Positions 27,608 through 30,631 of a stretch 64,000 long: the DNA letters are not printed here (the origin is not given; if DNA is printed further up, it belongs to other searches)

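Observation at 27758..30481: Single-gene helicase-nuclease candidate defence system (SF1 helicase + DUF2726/Vsr-like PD-(D/E)xK) with an unassigned N-terminal domain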

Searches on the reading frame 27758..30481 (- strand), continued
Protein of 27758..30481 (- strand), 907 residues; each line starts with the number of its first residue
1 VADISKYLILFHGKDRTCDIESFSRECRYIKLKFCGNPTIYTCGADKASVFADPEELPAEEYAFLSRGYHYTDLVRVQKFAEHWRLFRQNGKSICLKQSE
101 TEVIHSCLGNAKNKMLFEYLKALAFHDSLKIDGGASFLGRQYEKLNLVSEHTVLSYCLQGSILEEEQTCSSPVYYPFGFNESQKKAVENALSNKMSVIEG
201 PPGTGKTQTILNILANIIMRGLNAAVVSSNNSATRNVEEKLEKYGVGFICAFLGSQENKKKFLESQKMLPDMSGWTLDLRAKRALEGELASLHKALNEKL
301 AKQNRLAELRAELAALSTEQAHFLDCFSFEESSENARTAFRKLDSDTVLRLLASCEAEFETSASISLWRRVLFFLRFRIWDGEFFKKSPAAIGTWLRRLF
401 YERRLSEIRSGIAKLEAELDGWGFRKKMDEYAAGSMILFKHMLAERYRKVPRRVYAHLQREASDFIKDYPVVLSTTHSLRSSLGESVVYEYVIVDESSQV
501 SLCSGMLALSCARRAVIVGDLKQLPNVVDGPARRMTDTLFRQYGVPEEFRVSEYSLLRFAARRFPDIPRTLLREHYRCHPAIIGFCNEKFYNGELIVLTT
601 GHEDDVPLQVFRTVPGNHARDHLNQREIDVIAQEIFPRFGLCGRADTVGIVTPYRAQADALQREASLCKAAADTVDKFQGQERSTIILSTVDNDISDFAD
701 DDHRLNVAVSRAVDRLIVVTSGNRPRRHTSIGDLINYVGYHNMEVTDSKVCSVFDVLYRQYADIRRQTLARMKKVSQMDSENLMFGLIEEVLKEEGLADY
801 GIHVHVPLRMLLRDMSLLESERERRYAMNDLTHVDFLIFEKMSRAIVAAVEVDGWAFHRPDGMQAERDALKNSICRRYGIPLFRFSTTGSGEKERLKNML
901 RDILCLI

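Call 32: search_protein_families(library=pfam, alignment_id=A3, max_evalue=0.00001)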
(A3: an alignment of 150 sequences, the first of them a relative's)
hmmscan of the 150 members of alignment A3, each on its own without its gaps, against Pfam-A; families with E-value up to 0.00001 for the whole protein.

A. member 1, L031:2566-2850:+ (95 aa): 0 families

B. families by the number of members that match (of 150 scanned): 170 families (the first 25 are shown)
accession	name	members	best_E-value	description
PF04851.21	ResIII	3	1.9e-22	Type III restriction enzyme, res subunit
PF01047.28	MarR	3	4.1e-13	MarR family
PF12802.13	MarR_2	3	1e-10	MarR family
PF13412.12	HTH_24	3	7.5e-10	Winged helix-turn-helix DNA-binding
PF16363.11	GDP_Man_Dehyd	2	3.7e-154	GDP-mannose 4,6 dehydratase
PF01370.27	Epimerase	2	4.9e-78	NAD dependent epimerase/dehydratase family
PF13561.12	adh_short_C2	2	1e-59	Enoyl-(Acyl carrier protein) reductase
PF01171.26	ATP_bind_3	2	4.1e-48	PP-loop family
PF00106.31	adh_short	2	2.1e-47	short chain dehydrogenase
PF02518.31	HATPase_c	2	2.1e-29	Histidine kinase-, DNA gyrase B-, and HSP90-like ATPase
PF12833.13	HTH_18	2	1.5e-22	Helix-turn-helix domain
PF00165.29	HTH_AraC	2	2.2e-17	Bacterial regulatory helix-turn-helix proteins, AraC family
PF01734.28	Patatin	2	7.8e-17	Patatin-like phospholipase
PF07883.17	Cupin_2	2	2.6e-16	Cupin domain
PF00271.37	Helicase_C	2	1e-14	Helicase conserved C-terminal domain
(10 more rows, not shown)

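Call 33: search_protein_families(library=padloc, alignment_id=A2, max_evalue=1e-15)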
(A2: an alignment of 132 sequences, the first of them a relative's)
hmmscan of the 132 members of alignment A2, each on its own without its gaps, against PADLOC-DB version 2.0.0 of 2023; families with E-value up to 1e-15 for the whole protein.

A. member 1, L001:8801-9661:+ (287 aa): 0 families

B. families by the number of members that match (of 132 scanned): 81 families (the first 25 are shown)
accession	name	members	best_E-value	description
PDLC05078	PDC-S72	3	1.2e-132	-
PDLC02707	PbeA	3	1.4e-35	PbeA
PDLC02704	PbeA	3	1.9e-29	PbeA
PDLC05014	PDC-S41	2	3.5e-248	-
PDLC03659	mREase_IV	2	1e-217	Type IV methyl-directed restriction enzyme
PDLC04810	PDC-S02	2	5.9e-119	-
PDLC03658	mREase_IV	2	1.1e-97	Type IV methyl-directed restriction enzyme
PDLC04795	PDC-S02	2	1.1e-92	-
PDLC04831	PDC-S02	2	5.1e-89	-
PDLC04803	PDC-S02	2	1.8e-84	-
PDLC04807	PDC-S02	2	2.6e-55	-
PDLC04822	PDC-S02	2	1.4e-48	-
PDLC04826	PDC-S02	2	1.9e-45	-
PDLC04827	PDC-S02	2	6.4e-40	-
PDLC04820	PDC-S02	2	1.6e-32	-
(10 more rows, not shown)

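Call 34: search_protein_families(library=padloc, alignment_id=A3, max_evalue=1e-15)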
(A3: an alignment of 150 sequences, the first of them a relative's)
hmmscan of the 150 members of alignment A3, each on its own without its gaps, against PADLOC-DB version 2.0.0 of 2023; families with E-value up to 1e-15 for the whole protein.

A. member 1, L031:2566-2850:+ (95 aa): 0 families

B. families by the number of members that match (of 150 scanned): 81 families (the first 25 are shown)
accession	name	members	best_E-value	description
PDLC03634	MTase_III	1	1.7e-206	Type III methyltransferase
PDLC03041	REase_I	1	4e-146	Type I restriction enzyme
PDLC04093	SIR2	1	4.5e-120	-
PDLC04639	PDC-M41B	1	1.2e-118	-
PDLC03641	MTase_III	1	7.1e-118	Type III methyltransferase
PDLC03044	REase_I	1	1.4e-115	Type I restriction enzyme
PDLC04569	PDC-M30B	1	4e-115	-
PDLC03040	REase_I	1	4.1e-103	Type I restriction enzyme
PDLC00184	HamB1|HamB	1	4.6e-95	DEAD-box helicase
PDLC03637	MTase_III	1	4.2e-94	Type III methyltransferase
PDLC00191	HamB1|HamB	1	5.5e-93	DEAD-box helicase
PDLC00180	HamB1|HamB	1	3.9e-88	DEAD-box helicase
PDLC04094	SIR2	1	4.1e-85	-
PDLC03644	MTase_III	1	1.1e-76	Type III methyltransferase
PDLC00201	HamB2|HamB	1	3.5e-75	DEAD-box helicase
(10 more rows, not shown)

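Call 53: find_encoding_contigs(protein=P0002, flank=10000, max_places=3)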
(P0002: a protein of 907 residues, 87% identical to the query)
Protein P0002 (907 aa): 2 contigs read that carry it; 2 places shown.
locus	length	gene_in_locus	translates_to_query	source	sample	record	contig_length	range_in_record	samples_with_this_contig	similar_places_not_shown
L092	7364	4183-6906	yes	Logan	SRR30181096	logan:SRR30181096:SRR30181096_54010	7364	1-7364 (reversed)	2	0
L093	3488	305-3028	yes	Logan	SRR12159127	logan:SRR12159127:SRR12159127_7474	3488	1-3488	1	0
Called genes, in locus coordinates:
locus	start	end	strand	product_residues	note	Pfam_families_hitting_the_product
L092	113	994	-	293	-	-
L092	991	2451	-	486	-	PF04326:SLFN_AlbA_2, PF13749:HATPase_c_4, PF13412:HTH_24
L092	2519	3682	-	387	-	PF22022:Phage_int_M (faint), PF00589:Phage_integrase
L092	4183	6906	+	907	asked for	PF00270:DEAD (faint), PF00580:UvrD-helicase (faint), PF01443:Viral_helicase1 (faint), PF13086:AAA_11, PF13245:AAA_19, PF13604:AAA_30 (weak), PF13087:AAA_12, PF10881:DUF2726, +3 more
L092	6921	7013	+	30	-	-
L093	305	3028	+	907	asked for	PF00270:DEAD (faint), PF00580:UvrD-helicase (faint), PF01443:Viral_helicase1 (faint), PF13086:AAA_11, PF13245:AAA_19, PF13604:AAA_30 (weak), PF13087:AAA_12, PF10881:DUF2726, +3 more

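Call 54: find_encoding_contigs(protein=P0003, flank=10000, max_places=3)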
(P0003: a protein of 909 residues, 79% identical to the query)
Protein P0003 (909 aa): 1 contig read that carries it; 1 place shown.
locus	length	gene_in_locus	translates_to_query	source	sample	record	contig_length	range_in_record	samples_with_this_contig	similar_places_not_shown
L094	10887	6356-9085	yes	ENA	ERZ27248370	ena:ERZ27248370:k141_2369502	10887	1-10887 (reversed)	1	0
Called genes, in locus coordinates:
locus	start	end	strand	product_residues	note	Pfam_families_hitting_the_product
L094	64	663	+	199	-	PF19570:DUF6088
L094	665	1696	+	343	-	PF08843:AbiEii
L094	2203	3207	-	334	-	-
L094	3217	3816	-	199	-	-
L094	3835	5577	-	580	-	-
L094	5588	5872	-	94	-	PF03692:CxxCxxCC (faint)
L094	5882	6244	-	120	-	-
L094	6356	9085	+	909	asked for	PF00580:UvrD-helicase (faint), PF13086:AAA_11, PF13245:AAA_19, PF13604:AAA_30 (weak), PF20720:nSTAND3 (weak), PF13087:AAA_12, PF13538:UvrD_C_2 (weak), PF10881:DUF2726, +2 more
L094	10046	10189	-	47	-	-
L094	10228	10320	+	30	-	-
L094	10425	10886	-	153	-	?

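Call 55: find_encoding_contigs(protein=P0008, flank=10000, max_places=3)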
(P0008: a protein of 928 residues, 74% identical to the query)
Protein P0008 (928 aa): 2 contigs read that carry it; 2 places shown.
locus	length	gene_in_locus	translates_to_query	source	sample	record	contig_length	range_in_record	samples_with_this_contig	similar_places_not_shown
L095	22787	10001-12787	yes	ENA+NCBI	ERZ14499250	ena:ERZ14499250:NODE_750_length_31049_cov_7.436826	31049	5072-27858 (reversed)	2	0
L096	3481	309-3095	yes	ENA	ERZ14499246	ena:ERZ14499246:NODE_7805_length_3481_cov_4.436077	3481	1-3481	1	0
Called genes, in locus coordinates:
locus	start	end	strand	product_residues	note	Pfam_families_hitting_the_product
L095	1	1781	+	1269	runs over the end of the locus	PF02463:SMC_N (faint), PF13476:AAA_23, PF13555:AAA_29 (weak), PF13558:SbcC_Walker_B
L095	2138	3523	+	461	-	PF01565:FAD_binding_4, PF02913:FAD-oxidase_C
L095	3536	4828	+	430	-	PF13237:Fer4_10 (faint), PF12838:Fer4_7, PF13183:Fer4_8, PF13187:Fer4_9 (weak), PF13534:Fer4_17, PF02754:CCG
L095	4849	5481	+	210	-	PF02589:LUD_dom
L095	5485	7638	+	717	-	PF02589:LUD_dom, PF12838:Fer4_7 (weak), PF13183:Fer4_8, PF13534:Fer4_17 (weak), PF02754:CCG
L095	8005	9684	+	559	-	PF02652:Lactate_perm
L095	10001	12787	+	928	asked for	PF13086:AAA_11, PF13604:AAA_30 (faint), PF01443:Viral_helicase1 (faint), PF13245:AAA_19 (weak), PF13087:AAA_12, PF10881:DUF2726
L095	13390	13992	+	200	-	-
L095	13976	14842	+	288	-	PF08843:AbiEii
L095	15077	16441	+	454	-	PF00535:Glycos_transf_2, PF13641:Glyco_tranf_2_3 (weak)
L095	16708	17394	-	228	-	PF00528:BPD_transp_1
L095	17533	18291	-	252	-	PF10613:Lig_chan-Glu_bd, PF00497:SBP_bac_3, PF09084:NMT1 (faint), PF12974:Phosphonate-bd (faint)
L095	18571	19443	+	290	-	-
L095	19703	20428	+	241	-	PF00702:Hydrolase, PF13419:HAD_2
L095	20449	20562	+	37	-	-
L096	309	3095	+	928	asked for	PF13086:AAA_11, PF13604:AAA_30 (faint), PF01443:Viral_helicase1 (faint), PF13245:AAA_19 (weak), PF13087:AAA_12, PF10881:DUF2726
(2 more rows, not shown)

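Call 56: find_encoding_contigs(protein=P0010, flank=10000, max_places=3)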
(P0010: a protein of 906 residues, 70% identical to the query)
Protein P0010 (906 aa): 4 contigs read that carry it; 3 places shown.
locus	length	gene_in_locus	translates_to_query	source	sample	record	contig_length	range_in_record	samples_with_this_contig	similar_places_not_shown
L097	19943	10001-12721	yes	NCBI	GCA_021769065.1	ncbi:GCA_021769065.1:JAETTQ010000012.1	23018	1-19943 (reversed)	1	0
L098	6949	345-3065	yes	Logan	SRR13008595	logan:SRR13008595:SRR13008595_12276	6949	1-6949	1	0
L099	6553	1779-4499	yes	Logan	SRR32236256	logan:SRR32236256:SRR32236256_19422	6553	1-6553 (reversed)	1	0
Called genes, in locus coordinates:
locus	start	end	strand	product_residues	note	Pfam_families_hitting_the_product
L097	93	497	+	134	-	PF14539:DUF4442 (weak), PF13622:4HBT_3 (weak), PF03061:4HBT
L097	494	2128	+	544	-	PF01479:S4, PF00849:PseudoU_synth_2, PF01121:CoaE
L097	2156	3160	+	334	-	PF01210:NAD_Gly3P_dh_N, PF02558:ApbA, PF03807:F420_oxidored (weak), PF07479:NAD_Gly3P_dh_C, PF20618:GPD_NAD_C_bact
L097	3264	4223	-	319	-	PF08242:Methyltransf_12 (faint), PF17827:PrmC_N, PF05175:MTS, PF01170:UPF0020 (weak), PF08241:Methyltransf_11 (weak), PF13649:Methyltransf_25, PF13847:Methyltransf_31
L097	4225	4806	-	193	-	PF00857:Isochorismatase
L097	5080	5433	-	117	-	-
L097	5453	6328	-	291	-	PF00701:DHDPS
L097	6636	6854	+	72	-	PF00403:HMA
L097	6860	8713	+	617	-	PF00122:E1-E2_ATPase, PF00702:Hydrolase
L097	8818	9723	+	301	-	PF00892:EamA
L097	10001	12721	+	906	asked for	PF00580:UvrD-helicase (weak), PF01443:Viral_helicase1 (faint), PF13086:AAA_11, PF13245:AAA_19, PF13604:AAA_30 (weak), PF13087:AAA_12, PF13538:UvrD_C_2 (faint), PF10881:DUF2726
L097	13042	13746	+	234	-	-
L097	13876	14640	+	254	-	PF00528:BPD_transp_1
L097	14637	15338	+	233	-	PF00005:ABC_tran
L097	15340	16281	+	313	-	PF13379:NMT1_2, PF12974:Phosphonate-bd, PF09084:NMT1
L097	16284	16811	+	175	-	-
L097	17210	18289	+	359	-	PF00005:ABC_tran, PF02463:SMC_N (weak), PF13304:AAA_21 (faint), PF09383:NIL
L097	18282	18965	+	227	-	PF00528:BPD_transp_1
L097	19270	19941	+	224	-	?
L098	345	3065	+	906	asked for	PF00580:UvrD-helicase (weak), PF01443:Viral_helicase1 (faint), PF13086:AAA_11, PF13245:AAA_19, PF13604:AAA_30 (weak), PF13087:AAA_12, PF13538:UvrD_C_2 (faint), PF10881:DUF2726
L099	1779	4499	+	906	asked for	PF00580:UvrD-helicase (weak), PF01443:Viral_helicase1 (faint), PF13086:AAA_11, PF13245:AAA_19, PF13604:AAA_30 (weak), PF13087:AAA_12, PF13538:UvrD_C_2 (faint), PF10881:DUF2726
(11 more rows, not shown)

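Call 70: search_dna_similar(query=window:27758-30481:-, collection=plasmids, mode=protein, max_evalue=1e-20, max_rows=25)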
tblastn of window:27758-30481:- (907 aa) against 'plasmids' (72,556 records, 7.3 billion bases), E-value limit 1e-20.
Records with a match: 18; places in all: 18; records where one place covers at least 80% of the query: 15.
Best place of each record, by identity: <60% 18.
By first word of the organism name: Ralstonia 10; Escherichia 3; Caballeronia 2; Bacteroides 1; Parabacteroides 1; Arthrobacter 1.
By predicted mobility (MOB-suite, as given by PLSDB): non-mobilizable 16; mobilizable 2.
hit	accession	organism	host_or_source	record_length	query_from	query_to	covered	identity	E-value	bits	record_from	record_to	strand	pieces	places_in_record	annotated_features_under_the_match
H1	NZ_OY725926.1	Bacteroides finegoldii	-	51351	1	906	100%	39.0%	0e+0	600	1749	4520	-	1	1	AAA domain-containing protein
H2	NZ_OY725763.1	Parabacteroides distasonis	-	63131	32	901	96%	36.3%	2e-161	531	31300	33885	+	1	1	AAA domain-containing protein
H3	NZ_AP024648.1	Arthrobacter sp. StoSoilB13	-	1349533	198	900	77%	37.4%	1e-96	381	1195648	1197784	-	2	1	record has no annotation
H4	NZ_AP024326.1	Caballeronia sp. NK8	-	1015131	135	900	84%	33.3%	1e-94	335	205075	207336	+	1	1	record has no annotation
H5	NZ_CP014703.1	Ralstonia solanacearum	Solanum tuberosum,cell culture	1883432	135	900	84%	32.2%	2e-93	332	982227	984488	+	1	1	none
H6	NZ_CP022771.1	Ralstonia solanacearum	Solanum tuberosum,single cell,Potato ...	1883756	135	900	84%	32.2%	2e-93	332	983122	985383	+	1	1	none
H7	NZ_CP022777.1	Ralstonia solanacearum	Solanum tuberosum,single cell,Potato ...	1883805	135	900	84%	32.2%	2e-93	332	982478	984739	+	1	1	none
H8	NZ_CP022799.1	Ralstonia solanacearum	Solanum tuberosum,single cell,Potato ...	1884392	135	900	84%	32.2%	2e-93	332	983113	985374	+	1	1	none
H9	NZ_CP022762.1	Ralstonia solanacearum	Solanum tuberosum,single cell,Potato ...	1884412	135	900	84%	32.2%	2e-93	332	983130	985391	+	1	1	none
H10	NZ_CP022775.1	Ralstonia solanacearum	Solanum tuberosum,single cell,Potato ...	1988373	135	900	84%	32.1%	3e-93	331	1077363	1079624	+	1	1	none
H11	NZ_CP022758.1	Ralstonia solanacearum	Solanum tuberosum,single cell,Potato ...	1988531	135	900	84%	32.1%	3e-93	331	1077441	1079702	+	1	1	none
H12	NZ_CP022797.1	Ralstonia solanacearum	Solanum tuberosum,single cell,Potato ...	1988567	135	900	84%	32.1%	3e-93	331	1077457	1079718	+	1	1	none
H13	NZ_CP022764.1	Ralstonia solanacearum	Solanum tuberosum,single cell,Potato ...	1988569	135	900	84%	32.1%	3e-93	331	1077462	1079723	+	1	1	none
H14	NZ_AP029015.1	Ralstonia pseudosolanacearum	-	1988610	135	900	84%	32.1%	3e-93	331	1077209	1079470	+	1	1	none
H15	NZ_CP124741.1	Escherichia coli O157:H7 str. EDL933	Homo sapiens,feces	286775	175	900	80%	33.3%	1e-88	317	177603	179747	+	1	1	AAA domain-containing protein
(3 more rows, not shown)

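Call 71: search_dna_similar(query=window:27758-30481:-, collection=phages, mode=protein, max_evalue=1e-20, max_rows=25)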
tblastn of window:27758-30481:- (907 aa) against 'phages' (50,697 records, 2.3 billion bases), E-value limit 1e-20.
Records with a match: 2; places in all: 2; records where one place covers at least 80% of the query: 0.
Best place of each record, by identity: <60% 2.
By first word of the organism name: Bacteriophage 2.
By host as written in the record: - 2.
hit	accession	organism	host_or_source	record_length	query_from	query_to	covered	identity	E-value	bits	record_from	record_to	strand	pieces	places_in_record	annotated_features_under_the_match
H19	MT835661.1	Bacteriophage sp.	human fecal samples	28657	399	904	56%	33.3%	2e-66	249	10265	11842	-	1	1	record has no annotation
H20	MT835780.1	Bacteriophage sp.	human fecal samples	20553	3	242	26%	31.7%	1e-26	124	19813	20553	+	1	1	record has no annotation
